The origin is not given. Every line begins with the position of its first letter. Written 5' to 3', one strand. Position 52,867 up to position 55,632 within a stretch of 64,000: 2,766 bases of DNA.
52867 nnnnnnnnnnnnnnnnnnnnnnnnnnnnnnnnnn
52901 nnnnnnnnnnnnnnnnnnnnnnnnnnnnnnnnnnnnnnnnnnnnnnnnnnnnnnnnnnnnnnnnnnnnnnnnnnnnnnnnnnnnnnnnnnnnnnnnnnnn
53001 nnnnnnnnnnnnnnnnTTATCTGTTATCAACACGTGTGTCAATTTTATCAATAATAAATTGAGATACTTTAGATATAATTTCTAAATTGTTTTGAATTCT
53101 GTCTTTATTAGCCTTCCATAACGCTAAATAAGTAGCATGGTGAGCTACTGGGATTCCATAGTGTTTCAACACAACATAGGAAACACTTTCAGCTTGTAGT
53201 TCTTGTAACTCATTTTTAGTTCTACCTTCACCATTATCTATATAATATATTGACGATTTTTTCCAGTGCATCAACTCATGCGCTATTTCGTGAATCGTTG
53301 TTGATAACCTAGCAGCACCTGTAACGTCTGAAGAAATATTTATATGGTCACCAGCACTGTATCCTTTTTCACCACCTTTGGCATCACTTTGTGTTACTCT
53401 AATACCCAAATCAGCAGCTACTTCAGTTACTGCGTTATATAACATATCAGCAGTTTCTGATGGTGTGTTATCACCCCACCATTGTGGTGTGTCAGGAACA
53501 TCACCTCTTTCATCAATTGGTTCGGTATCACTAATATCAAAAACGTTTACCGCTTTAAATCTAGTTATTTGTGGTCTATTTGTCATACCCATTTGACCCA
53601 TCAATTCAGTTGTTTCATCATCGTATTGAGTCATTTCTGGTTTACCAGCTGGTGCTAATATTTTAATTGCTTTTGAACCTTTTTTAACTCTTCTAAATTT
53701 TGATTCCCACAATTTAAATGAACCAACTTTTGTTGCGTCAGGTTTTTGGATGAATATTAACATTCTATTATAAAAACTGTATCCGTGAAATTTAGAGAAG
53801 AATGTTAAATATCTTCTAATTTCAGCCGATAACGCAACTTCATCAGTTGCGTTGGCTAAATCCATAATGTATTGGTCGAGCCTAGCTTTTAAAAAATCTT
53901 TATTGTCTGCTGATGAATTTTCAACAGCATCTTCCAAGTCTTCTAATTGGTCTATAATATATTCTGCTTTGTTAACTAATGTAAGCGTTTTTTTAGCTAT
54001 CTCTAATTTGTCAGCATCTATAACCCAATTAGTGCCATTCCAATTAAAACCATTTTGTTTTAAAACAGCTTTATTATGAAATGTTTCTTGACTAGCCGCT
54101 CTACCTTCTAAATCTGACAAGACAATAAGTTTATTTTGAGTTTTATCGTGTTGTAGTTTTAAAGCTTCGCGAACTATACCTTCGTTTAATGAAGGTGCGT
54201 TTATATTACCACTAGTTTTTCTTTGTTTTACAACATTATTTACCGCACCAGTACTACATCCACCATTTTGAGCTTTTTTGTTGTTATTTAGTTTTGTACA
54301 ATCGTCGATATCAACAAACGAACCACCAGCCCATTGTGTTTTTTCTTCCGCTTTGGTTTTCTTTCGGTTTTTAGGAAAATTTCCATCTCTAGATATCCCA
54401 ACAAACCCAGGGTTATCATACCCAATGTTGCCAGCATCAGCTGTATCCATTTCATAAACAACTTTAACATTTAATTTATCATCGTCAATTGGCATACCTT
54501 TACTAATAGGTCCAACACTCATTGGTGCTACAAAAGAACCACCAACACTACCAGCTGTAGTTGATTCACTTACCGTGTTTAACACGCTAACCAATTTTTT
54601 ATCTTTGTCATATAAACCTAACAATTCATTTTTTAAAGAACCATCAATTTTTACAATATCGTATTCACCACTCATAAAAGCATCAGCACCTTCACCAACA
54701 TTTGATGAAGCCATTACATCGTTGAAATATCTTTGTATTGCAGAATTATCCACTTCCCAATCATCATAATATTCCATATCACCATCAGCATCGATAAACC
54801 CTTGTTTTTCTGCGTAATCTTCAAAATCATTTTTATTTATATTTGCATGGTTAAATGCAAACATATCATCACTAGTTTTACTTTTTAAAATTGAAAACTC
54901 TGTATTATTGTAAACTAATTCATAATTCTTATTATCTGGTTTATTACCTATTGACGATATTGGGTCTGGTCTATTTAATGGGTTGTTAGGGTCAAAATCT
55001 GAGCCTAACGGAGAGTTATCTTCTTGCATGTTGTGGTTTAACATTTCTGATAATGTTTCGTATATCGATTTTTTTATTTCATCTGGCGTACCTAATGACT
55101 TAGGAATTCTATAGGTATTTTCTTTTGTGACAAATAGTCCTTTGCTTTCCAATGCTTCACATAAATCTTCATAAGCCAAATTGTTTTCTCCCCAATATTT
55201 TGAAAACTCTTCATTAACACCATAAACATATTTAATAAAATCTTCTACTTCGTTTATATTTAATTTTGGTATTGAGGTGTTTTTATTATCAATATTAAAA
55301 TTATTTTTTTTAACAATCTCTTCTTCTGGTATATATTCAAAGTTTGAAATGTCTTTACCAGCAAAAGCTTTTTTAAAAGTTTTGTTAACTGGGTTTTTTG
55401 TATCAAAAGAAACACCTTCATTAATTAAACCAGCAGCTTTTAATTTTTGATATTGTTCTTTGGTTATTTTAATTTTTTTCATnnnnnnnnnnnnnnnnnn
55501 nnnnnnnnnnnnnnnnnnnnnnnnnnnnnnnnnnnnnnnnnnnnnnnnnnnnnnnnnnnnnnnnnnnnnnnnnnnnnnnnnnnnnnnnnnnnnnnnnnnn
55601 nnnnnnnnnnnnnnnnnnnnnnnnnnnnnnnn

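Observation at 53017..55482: ArdC-like antirestriction module at the C-terminus of an 821-aa protein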

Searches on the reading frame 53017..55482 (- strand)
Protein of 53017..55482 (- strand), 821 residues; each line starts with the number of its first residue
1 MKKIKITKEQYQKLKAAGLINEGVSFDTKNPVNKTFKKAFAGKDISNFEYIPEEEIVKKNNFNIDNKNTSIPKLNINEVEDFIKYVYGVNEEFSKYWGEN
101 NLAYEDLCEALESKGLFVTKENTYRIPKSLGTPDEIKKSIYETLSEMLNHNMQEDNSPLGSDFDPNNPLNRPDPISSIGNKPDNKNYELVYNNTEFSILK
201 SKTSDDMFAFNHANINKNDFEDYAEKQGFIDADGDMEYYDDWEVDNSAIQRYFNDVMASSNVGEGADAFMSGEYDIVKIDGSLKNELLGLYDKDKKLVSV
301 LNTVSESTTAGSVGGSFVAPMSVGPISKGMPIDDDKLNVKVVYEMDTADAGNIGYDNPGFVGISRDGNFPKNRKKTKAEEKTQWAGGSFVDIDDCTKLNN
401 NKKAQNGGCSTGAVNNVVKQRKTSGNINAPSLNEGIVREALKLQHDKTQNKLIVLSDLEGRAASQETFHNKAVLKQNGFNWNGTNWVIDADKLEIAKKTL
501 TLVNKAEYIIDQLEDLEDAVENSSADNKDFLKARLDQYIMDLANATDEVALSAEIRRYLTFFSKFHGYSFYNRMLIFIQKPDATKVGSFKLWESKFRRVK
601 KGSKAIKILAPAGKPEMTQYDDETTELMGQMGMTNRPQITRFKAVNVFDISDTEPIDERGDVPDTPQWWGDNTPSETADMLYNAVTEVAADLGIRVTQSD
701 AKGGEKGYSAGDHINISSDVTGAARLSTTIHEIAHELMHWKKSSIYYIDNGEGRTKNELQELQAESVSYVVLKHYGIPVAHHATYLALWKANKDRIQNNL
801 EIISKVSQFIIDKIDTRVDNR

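Call 3: search_protein_families(library=pfam, proteins=[window:53017-55482:-], max_evalue=1)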
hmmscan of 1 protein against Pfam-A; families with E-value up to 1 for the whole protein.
window:53017-55482:- (821 aa): 3 families
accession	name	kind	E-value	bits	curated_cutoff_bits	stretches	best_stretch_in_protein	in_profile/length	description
PF08401.16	ArdcN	-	3.7e-06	27.6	22.6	1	558-648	34-123/123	N-terminal domain of anti-restriction factor ArdC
PF06114.19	Peptidase_M78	-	0.011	16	22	1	690-767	2-81/123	IrrE N-terminal-like domain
PF18818.7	MPTase-PolyVal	-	0.014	15.9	27.5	1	731-789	46-109/126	Zincin-like metallopeptidase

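Call 4: search_protein_families(library=phrogs, proteins=[window:53017-55482:-], max_evalue=0.01)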
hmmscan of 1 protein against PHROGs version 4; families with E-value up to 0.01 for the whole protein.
window:53017-55482:- (821 aa): 3 families
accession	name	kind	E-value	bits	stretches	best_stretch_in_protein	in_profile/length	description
phrog_7245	-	moron, auxiliary metabolic gene and host takeover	6.7e-19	69.2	1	560-817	45-308/324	anti-restriction protein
phrog_2439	-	transcription regulation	7.3e-05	22.8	0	675-767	147-234/367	transcriptional regulator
phrog_87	-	other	0.0014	19.4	0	684-765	42-120/227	metallo-protease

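Call 5: search_protein_families(library=ncbifam, proteins=[window:53017-55482:-], max_evalue=1)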
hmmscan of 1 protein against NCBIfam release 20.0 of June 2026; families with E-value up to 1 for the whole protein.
window:53017-55482:- (821 aa): 1 family
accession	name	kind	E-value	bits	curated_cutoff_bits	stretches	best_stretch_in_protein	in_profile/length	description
NF004765.0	PRK06101.1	equivalog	0.06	12.5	406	1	230-287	76-133/241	SDR family oxidoreductase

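Call 7: search_dna_similar(query=window:53017-55482:-, collection=phages, mode=protein, max_rows=40)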
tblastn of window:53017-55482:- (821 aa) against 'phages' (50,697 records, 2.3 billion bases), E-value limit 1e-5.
Records with a match: 8; places in all: 8; records where one place covers at least 80% of the query: 0.
Best place of each record, by identity: <60% 8.
By first word of the organism name: Bacteriophage 3; Gordonia 3; Enterococcus 1; Listeria 1.
By host as written in the record: - 3; Gordonia terrae CAG3 2; Gordonia terrae 3612 1; Enterococcus faecalis 1; Listeria monocytogenes 1.
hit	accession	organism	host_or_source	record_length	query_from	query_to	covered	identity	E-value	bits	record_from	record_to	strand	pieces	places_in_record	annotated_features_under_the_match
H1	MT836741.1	Bacteriophage sp.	human fecal samples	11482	531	818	35%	31.2%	2e-27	125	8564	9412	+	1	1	record has no annotation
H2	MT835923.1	Bacteriophage sp.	human fecal samples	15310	542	814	33%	31.8%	7e-28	127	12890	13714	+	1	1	record has no annotation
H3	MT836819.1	Bacteriophage sp.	human fecal samples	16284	529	819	35%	29.0%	2e-19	100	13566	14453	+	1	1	record has no annotation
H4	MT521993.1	Gordonia phage RedWattleHog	Gordonia terrae 3612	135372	542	815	33%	29.5%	4e-16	90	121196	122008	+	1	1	197: peptidase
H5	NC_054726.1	Gordonia phage Stormageddon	Gordonia terrae CAG3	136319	542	815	33%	29.5%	4e-16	90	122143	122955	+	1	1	198: metallopeptidase domain protein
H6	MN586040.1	Gordonia phage Stormageddon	Gordonia terrae CAG3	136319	542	815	33%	29.5%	4e-16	90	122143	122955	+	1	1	198: metallopeptidase domain protein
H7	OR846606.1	Enterococcus phage Efs 1-1-1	Enterococcus faecalis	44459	528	815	35%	27.8%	1e-18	98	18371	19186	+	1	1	record has no annotation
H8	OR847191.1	Listeria phage LM 4-11-1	Listeria monocytogenes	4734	555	792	29%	26.6%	7e-9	66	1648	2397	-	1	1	record has no annotation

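Call 13: find_homologous_proteins(query=window:53017-55482:-, max_evalue=0.001)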
Query window:53017-55482:- (821 aa): 353 proteins with E <= 0.001 among 8000 candidates; the best 120 are listed.
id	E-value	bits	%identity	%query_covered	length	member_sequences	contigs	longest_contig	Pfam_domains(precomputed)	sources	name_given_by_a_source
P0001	0.0e+0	1856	100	100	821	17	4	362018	PF08401.17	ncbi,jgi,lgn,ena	jgi:hypothetical protein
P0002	0.0e+0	1707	91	100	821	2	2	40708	PF08401.17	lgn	-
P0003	0.0e+0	1607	87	100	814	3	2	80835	PF08401.17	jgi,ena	jgi:hypothetical protein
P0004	0.0e+0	1356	73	100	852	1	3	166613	PF08401.17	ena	-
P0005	0.0e+0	1264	70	100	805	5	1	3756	PF08401.17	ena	-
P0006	0.0e+0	1177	66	99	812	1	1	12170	PF08401.17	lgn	-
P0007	0.0e+0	1075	61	100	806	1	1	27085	PF08401.17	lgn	-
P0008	0.0e+0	1053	60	100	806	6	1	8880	PF08401.17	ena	-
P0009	0.0e+0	1041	82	62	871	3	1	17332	PF08401.17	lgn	-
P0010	0.0e+0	1040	57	100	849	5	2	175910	PF08401.17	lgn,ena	-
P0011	0.0e+0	1034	82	62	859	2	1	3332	PF08401.17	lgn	-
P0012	0.0e+0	1028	76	63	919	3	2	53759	PF08401.17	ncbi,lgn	-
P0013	0.0e+0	1027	57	100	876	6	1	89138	PF08401.17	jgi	jgi:hypothetical protein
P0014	0.0e+0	1023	75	63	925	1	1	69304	PF08401.17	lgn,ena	-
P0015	0.0e+0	1019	60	99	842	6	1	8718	PF08401.17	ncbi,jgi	jgi:hypothetical protein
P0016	0.0e+0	1018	81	63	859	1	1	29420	PF08401.17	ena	-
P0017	0.0e+0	1017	60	100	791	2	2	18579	PF08401.17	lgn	-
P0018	0.0e+0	1015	60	100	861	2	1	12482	PF08401.17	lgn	-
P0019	0.0e+0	1013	81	62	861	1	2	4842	PF08401.17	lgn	-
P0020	0.0e+0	1012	81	62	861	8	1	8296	PF08401.17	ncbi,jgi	jgi:hypothetical protein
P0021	9.5e-295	998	76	63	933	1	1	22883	PF08401.17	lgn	-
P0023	1.4e-283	961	78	62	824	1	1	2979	PF08401.17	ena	-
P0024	2.3e-282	957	71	63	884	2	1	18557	PF08401.17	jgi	-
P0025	3.9e-282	957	56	100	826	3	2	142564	PF08401.17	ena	-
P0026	2.4e-277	941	71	63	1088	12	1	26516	PF08401.17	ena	-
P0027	7.8e-277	939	70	63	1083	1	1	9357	PF08401.17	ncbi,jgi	jgi:hypothetical protein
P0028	2.4e-276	937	70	63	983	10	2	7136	PF08401.17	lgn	-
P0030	2.4e-273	927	71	62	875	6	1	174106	PF08401.17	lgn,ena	-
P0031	1.3e-271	922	70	62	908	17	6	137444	PF08401.17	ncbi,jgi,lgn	jgi:hypothetical protein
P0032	3.0e-270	917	74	57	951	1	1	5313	PF08401.17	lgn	-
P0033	3.5e-270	917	67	63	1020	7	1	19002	PF08401.17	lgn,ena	-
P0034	5.0e-270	916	75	57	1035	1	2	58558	PF08401.17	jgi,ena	jgi:hypothetical protein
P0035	4.1e-269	913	76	63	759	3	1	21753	PF08401.17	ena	-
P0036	4.4e-269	913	56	99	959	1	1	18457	PF08401.17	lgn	-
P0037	6.2e-269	913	55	99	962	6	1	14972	PF08401.17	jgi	jgi:hypothetical protein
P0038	9.6e-269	912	56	99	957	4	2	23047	PF08401.17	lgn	-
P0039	1.2e-268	912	56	100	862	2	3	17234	PF08401.17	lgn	-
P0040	1.7e-268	911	72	61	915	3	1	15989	PF08401.17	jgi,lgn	jgi:hypothetical protein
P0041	5.9e-267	906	55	100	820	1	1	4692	PF08401.17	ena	-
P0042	5.0e-266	903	54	99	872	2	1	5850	PF08401.17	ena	-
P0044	5.1e-265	900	70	57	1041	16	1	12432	PF08401.17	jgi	-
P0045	7.7e-262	889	74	57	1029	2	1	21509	PF08401.17,PF18818.8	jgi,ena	-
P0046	1.2e-259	882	74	57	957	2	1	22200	PF08401.17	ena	-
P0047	3.6e-254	864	64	65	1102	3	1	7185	PF08401.17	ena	-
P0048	1.1e-253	862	66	62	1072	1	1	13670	PF08401.17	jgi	jgi:hypothetical protein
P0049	1.1e-253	862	51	100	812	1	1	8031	PF08401.17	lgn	-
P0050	1.8e-252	858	54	99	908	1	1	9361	PF08401.17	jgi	jgi:hypothetical protein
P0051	5.8e-252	857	69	57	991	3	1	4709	PF08401.17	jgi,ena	jgi:hypothetical protein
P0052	2.3e-247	841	66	62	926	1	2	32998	PF08401.17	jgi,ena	jgi:hypothetical protein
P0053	5.9e-244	830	67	64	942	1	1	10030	PF08401.17,PF18818.8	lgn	-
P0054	3.6e-241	821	52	99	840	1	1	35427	PF08401.17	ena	-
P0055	1.2e-240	819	52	99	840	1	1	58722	PF08401.17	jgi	jgi:hypothetical protein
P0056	2.9e-240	818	67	57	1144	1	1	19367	PF08401.17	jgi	-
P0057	2.0e-239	815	67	57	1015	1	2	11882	PF08401.17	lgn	-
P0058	3.4e-230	785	48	87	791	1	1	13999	PF08401.17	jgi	jgi:hypothetical protein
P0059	3.5e-229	781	48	99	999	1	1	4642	PF08401.17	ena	-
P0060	1.1e-228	780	68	47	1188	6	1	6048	PF08401.17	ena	-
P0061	3.1e-227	775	62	57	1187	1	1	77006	PF08401.17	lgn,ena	-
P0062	6.5e-226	771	62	57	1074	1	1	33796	PF08401.17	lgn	-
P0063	1.2e-225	770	48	90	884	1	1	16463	PF08401.17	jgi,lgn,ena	jgi:hypothetical protein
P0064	3.9e-224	765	47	90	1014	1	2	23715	PF08401.17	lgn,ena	-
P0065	5.8e-223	761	57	80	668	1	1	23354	PF08401.17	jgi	jgi:hypothetical protein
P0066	8.4e-222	757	49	94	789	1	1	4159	PF08401.17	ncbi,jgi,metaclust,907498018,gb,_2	metaclust:\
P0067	1.1e-220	753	72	53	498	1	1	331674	-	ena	-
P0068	3.2e-219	748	72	53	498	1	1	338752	-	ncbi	-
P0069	1.8e-218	746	48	96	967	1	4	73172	PF08401.17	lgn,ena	-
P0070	2.1e-218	746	46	100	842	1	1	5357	PF08401.17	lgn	-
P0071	3.5e-215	735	47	98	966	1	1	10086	PF08401.17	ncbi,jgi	jgi:hypothetical protein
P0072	3.7e-215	735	47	98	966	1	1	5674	PF08401.17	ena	-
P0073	6.1e-215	734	49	96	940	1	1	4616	PF08401.17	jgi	-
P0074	3.3e-213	729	49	96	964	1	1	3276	PF08401.17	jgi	jgi:hypothetical protein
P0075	3.9e-213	728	47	98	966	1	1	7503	PF08401.17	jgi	jgi:hypothetical protein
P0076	5.0e-213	728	49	96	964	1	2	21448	PF08401.17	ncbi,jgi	jgi:hypothetical protein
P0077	5.7e-213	728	47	98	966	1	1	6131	PF08401.17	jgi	jgi:hypothetical protein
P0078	9.5e-213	727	48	96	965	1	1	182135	PF08401.17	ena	-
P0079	1.1e-211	724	49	96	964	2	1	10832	PF08401.17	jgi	jgi:hypothetical protein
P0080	5.8e-211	721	67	54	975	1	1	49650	PF08401.17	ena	-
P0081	1.7e-209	716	47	92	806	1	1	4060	PF08401.17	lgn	-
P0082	3.8e-209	715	67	55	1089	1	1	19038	PF08401.17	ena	-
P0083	6.2e-208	711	46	96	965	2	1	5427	PF08401.17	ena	-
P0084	7.9e-207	707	66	55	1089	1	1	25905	PF08401.17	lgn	-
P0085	1.4e-204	700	53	79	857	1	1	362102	PF08401.17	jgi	jgi:hypothetical protein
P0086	9.3e-204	697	62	54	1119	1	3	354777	PF18905.6,PF08401.17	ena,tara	tara:strand:+ start:90632 stop:93991 length:3360 start_codon:yes stop_codon:yes gene_type:complete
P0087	7.4e-202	691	64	54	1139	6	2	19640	PF08401.17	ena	-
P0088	1.8e-201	690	46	96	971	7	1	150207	PF08401.17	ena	-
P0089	1.3e-198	680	51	83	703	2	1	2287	PF08401.17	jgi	jgi:hypothetical protein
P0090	1.9e-197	676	70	53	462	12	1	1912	PF08401.17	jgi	jgi:hypothetical protein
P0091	2.9e-195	669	62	63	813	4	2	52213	PF08401.17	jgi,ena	jgi:hypothetical protein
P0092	8.3e-191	654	44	100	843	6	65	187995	PF08401.17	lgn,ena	-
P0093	5.3e-169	582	57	63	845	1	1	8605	PF08401.17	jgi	-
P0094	2.6e-166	573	61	56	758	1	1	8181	PF08401.17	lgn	-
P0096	1.6e-136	475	46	62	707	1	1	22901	PF08401.17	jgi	jgi:hypothetical protein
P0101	9.4e-122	426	65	37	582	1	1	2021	PF08401.17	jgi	jgi:hypothetical protein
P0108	2.9e-116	408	47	47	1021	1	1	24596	-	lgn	-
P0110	2.6e-114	402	44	54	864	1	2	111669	-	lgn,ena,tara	tara:strand:+ start:35840 stop:38434 length:2595 start_codon:yes stop_codon:yes gene_type:complete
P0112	6.5e-113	397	38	62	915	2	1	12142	PF08401.17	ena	-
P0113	4.0e-112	394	45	54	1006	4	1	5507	-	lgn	-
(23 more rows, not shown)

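Call 14: search_solved_structures(query=window:53017-55482:-, max_evalue=1, show_alignments=2)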
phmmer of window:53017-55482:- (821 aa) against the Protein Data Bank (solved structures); distinct sequences matched with E-value up to 1: 0.

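Call 17: find_encoding_contigs(protein=P0067, flank=6000, max_places=3)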
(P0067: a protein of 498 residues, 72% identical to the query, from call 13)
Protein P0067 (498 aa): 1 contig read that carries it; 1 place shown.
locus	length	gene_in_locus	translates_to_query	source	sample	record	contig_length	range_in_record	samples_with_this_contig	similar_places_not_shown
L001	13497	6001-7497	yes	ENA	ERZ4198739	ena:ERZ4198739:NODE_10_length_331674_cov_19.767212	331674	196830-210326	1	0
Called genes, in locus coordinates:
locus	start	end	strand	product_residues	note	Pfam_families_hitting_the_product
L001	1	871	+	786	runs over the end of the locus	-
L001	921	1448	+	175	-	-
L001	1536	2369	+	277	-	PF00140:Sigma70_r1_2, PF04542:Sigma70_r2, PF04545:Sigma70_r4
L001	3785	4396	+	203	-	PF01510:Amidase_2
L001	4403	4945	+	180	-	-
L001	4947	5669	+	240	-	-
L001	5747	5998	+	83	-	-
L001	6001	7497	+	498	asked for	-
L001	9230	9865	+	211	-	-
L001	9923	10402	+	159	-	-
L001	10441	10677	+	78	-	-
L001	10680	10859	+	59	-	PF07432:Hc1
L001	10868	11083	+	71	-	-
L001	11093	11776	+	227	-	-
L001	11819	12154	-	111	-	-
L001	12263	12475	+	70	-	-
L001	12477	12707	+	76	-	-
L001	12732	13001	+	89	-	PF26604:CBU_0592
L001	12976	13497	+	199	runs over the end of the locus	PF01351:RNase_HII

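Call 18: list_cluster_members(proteins=[P0001, P0068, P0012])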
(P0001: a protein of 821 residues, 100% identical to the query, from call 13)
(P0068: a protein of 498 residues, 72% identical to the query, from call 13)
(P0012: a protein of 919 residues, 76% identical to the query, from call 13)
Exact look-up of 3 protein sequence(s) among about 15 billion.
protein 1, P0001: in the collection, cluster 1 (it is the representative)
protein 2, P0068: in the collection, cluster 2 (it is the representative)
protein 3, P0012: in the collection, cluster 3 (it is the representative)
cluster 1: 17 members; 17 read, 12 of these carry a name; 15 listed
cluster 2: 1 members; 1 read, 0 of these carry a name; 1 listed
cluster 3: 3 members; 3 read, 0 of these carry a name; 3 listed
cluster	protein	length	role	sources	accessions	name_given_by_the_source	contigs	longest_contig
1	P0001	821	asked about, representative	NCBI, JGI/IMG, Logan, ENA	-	hypothetical protein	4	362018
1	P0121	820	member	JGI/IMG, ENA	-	hypothetical protein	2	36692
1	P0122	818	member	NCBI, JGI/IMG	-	hypothetical protein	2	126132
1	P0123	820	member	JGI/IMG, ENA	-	hypothetical protein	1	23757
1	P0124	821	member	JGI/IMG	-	hypothetical protein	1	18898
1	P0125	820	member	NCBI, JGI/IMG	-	hypothetical protein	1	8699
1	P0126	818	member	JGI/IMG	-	hypothetical protein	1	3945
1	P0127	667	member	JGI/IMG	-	hypothetical protein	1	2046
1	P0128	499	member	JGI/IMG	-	hypothetical protein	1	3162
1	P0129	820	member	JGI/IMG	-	hypothetical protein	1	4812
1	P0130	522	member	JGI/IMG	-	hypothetical protein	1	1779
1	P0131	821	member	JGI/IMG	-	hypothetical protein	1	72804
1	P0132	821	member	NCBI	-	-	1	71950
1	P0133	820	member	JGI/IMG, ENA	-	-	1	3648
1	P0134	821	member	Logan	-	-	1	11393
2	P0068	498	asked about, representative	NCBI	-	-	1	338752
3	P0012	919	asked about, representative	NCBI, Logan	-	-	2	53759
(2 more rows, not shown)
